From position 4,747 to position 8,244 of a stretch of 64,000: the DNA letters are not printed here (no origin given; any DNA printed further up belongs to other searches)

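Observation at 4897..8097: Secreted fusion of a zinc PLC/P1-nuclease-like domain, a Lamin tail domain and a beta-propeller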

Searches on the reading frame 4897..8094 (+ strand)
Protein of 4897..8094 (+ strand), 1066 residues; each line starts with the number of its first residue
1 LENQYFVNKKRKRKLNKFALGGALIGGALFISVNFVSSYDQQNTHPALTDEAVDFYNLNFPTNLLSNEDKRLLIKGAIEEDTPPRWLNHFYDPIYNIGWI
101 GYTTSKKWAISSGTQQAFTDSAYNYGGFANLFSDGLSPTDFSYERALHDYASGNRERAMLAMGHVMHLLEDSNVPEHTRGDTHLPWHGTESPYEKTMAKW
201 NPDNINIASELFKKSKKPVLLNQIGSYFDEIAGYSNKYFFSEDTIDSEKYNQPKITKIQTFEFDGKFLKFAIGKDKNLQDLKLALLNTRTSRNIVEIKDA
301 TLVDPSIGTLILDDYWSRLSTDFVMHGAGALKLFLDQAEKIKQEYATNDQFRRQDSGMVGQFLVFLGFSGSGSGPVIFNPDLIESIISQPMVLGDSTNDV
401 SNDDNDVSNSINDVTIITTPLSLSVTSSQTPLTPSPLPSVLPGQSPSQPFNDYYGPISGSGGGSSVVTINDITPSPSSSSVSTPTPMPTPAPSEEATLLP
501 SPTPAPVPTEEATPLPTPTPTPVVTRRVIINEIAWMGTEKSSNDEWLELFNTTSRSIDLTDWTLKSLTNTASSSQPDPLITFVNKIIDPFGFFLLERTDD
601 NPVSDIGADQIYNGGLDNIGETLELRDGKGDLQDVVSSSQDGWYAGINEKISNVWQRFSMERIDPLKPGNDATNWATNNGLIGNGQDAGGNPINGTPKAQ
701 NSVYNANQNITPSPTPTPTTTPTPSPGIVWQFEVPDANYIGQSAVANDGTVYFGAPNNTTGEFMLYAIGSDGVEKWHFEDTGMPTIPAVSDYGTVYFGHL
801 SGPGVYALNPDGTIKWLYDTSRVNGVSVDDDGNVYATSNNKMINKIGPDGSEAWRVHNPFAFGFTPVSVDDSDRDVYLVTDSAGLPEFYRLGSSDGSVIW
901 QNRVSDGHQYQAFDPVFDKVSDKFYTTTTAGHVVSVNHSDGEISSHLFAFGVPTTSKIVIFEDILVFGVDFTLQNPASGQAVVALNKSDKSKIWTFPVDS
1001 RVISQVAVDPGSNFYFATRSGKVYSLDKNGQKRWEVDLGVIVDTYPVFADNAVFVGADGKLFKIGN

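Call 3: search_protein_families(library=pfam, proteins=[window:4897-8094:+], max_evalue=1)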
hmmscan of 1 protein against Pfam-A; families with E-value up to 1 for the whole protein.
window:4897-8094:+ (1066 aa): 6 families
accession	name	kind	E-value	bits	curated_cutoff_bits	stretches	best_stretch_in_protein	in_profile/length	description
PF13360.13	PQQ_2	-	7.7e-16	58.9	27.6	2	805-942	5-139/233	Outer membrane protein assembly factor BamB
PF13570.13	Beta-prop_ACSF4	-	1.2e-13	51.7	133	1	888-1061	115-284/329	Beta-alanine-activating enzyme, beta-propeller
PF00932.25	LTD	-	5.1e-10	40.1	34.3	1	525-637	5-106/109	Lamin Tail Domain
PF00882.24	Zn_dep_PLPC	-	0.022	15.2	26.8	1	44-183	1-98/167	Zinc dependent phospholipase C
PF10643.14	Cytochrome-c551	-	0.025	14.6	27.1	1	8-43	2-39/216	Photosystem P840 reaction-centre cytochrome c-551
PF20067.5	SSL_N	-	0.25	11.7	18.9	0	826-839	26-39/46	Strictosidine synthase-like, N-terminal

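Call 4: search_protein_families(library=ncbifam, proteins=[window:4897-8094:+], max_evalue=1)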
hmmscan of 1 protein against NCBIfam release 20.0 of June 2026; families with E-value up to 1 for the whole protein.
window:4897-8094:+ (1066 aa): 5 families
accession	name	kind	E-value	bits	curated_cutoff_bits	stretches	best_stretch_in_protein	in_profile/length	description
TIGR03300.1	assembly_YfgL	equivalog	8.9e-14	50.9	285.2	2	897-1061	41-202/377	outer membrane protein assembly factor BamB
NF008351.0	PRK11138.1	equivalog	1e-05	24.2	423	1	897-1040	45-190/394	outer membrane protein assembly factor BamB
NF053615.1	SerThrKinAfsKStmc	equivalog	3.5e-05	22.6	1300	2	978-1061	626-716/809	protein serine/threonine kinase AfsK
NF037973.1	metallo_SslE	exception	0.079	10.2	3000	1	459-526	26-92/1519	lipoprotein metalloprotease SslE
NF041516.1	PA2928_fam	subfamily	0.14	11.5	70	1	980-1030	314-368/376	PA2928 family protein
